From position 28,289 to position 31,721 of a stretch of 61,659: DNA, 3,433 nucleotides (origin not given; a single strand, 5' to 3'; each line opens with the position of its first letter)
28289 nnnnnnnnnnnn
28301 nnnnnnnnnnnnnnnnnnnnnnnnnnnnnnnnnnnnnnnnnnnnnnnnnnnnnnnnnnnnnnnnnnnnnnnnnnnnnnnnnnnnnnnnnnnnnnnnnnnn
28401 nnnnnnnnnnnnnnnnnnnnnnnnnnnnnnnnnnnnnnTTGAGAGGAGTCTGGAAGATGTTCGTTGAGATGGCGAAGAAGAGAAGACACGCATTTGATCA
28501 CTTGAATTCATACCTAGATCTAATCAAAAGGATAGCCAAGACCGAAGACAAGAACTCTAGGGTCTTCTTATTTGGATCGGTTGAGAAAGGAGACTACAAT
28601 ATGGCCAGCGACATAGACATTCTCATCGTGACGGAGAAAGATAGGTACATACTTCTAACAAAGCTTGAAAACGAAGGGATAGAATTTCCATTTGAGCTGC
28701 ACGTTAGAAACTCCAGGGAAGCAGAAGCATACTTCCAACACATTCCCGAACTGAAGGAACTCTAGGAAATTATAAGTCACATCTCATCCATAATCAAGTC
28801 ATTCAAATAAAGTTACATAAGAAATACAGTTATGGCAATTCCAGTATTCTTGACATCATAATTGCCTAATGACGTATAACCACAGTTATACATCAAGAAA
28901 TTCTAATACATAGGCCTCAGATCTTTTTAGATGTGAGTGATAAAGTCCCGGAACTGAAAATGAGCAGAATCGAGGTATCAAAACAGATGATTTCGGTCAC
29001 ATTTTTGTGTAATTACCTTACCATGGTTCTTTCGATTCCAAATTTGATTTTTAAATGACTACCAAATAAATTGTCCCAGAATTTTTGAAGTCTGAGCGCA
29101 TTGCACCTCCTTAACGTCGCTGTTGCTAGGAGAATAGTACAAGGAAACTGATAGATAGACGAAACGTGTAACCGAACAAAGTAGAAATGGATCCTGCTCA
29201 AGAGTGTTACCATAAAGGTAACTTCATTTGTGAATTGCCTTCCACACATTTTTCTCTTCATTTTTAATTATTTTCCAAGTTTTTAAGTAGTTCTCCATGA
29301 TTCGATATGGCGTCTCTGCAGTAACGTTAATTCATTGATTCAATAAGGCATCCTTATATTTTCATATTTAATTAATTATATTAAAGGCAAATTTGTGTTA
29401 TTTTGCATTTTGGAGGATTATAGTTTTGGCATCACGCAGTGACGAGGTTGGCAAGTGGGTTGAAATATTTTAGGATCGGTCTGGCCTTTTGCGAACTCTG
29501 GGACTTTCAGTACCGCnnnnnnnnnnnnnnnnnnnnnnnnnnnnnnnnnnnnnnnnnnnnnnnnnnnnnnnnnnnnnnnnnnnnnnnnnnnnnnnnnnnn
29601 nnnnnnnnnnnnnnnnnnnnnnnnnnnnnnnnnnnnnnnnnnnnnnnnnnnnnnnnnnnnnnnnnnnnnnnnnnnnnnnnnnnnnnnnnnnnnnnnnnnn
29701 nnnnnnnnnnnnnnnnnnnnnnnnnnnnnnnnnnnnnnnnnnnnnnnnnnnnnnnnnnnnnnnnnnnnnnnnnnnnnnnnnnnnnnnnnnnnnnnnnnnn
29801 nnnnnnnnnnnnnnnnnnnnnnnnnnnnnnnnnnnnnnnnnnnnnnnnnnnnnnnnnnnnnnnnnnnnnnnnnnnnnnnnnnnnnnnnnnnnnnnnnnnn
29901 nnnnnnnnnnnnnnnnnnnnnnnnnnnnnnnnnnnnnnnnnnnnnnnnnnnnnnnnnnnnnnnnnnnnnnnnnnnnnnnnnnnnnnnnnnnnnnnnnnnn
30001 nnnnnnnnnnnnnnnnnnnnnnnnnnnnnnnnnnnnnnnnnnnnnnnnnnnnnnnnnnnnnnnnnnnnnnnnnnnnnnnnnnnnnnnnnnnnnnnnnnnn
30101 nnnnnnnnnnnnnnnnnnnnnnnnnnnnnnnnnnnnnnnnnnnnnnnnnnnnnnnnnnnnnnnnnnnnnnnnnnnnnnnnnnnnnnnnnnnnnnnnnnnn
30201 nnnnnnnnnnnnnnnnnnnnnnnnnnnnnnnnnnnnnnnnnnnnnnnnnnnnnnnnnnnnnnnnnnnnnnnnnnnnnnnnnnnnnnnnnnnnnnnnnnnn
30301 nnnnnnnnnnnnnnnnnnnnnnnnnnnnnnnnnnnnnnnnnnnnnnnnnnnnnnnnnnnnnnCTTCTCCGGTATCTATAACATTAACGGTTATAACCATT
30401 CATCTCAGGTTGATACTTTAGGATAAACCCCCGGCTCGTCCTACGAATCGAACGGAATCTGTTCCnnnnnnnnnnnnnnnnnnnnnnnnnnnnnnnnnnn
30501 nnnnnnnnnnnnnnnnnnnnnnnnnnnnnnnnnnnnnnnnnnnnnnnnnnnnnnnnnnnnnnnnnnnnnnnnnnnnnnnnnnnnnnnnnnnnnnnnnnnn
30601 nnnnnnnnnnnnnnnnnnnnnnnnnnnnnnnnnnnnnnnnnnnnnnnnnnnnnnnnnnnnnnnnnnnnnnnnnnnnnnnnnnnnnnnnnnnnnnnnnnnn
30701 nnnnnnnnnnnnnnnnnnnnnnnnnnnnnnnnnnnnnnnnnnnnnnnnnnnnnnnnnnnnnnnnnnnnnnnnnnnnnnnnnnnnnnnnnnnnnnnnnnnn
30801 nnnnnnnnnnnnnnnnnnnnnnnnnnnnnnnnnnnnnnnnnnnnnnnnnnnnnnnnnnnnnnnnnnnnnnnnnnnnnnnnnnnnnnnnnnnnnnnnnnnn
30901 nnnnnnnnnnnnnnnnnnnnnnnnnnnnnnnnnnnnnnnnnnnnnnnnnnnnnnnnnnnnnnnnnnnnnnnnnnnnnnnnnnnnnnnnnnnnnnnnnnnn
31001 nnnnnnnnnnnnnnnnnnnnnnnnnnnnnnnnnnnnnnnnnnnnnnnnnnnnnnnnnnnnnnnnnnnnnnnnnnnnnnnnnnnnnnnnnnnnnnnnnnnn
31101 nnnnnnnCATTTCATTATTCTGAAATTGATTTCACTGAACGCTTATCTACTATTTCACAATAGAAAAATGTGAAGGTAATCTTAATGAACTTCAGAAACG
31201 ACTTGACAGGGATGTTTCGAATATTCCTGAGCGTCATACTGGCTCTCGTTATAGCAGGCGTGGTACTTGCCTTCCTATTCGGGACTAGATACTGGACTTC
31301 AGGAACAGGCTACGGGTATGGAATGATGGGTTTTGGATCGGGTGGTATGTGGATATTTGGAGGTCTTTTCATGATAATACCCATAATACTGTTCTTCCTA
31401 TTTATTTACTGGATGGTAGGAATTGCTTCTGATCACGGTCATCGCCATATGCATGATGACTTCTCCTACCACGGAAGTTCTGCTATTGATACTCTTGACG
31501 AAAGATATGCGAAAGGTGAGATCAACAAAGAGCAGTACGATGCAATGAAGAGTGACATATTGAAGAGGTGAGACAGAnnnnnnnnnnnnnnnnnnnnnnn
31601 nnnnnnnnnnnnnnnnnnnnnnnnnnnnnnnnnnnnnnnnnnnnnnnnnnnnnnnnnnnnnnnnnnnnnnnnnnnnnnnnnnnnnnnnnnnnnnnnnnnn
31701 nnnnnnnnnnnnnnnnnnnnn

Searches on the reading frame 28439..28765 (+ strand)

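Call 56: search_protein_families(library=pfam, proteins=[window:28439-28765:+], max_evalue=0.001)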
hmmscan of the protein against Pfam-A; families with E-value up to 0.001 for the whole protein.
window:28439-28765:+ (108 aa): 3 families
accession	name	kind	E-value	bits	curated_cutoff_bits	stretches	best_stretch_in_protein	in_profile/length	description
PF01909.29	NTP_transf_2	-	6.1e-12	46.2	21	1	28-99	3-55/93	Nucleotidyltransferase domain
PF18765.7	Polbeta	-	3.2e-09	37.3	26.9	1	29-100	3-77/93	Polymerase beta, Nucleotidyltransferase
PF22600.2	MTPAP-like_central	-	1.6e-05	25.4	27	1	13-70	13-70/139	Poly(A) RNA polymerase, mitochondrial-like, central palm domain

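Call 57: search_protein_families(library=padloc, proteins=[window:28439-28765:+], max_evalue=0.01)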
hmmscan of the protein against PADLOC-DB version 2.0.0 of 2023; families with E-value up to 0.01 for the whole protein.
window:28439-28765:+ (108 aa): 10 families
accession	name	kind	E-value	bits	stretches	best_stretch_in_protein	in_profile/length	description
PDLC04902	PDC-S09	-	2.5e-07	28.9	1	38-73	20-55/97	-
PDLC04903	PDC-S09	-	3.6e-07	28.5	1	37-68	24-55/108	-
PDLC04904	PDC-S09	-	5.1e-07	27.9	1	21-72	8-59/104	-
PDLC04368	PDC-M05A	-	1.3e-06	26.4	1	29-70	97-138/201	-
PDLC04906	PDC-S09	-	1.7e-06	26.3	1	40-75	25-62/98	-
PDLC04907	PDC-S09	-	3.3e-05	22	1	28-77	17-66/114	-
PDLC04905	PDC-S09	-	0.00014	20.2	1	38-69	20-52/101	-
PDLC04369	PDC-M05A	-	0.00098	16.8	1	41-67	105-131/201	-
PDLC04372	PDC-M05A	-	0.0053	15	1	37-70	74-107/167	-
PDLC04778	PDC-M70A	-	0.0067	13.8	1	10-63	21-71/355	-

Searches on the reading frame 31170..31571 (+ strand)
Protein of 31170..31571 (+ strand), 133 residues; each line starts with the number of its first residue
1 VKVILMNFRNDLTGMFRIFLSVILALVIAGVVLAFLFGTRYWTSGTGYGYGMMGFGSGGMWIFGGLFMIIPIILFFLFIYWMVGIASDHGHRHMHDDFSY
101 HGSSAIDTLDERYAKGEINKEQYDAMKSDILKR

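Call 56: search_protein_families(library=pfam, proteins=[window:31170-31571:+], max_evalue=0.001)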
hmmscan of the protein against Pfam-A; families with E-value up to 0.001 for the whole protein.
window:31170-31571:+ (133 aa): 1 family
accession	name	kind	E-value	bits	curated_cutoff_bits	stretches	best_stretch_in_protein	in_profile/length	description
PF09851.14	SHOCT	-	9.3e-09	35.2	27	1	105-131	2-28/28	Short C-terminal domain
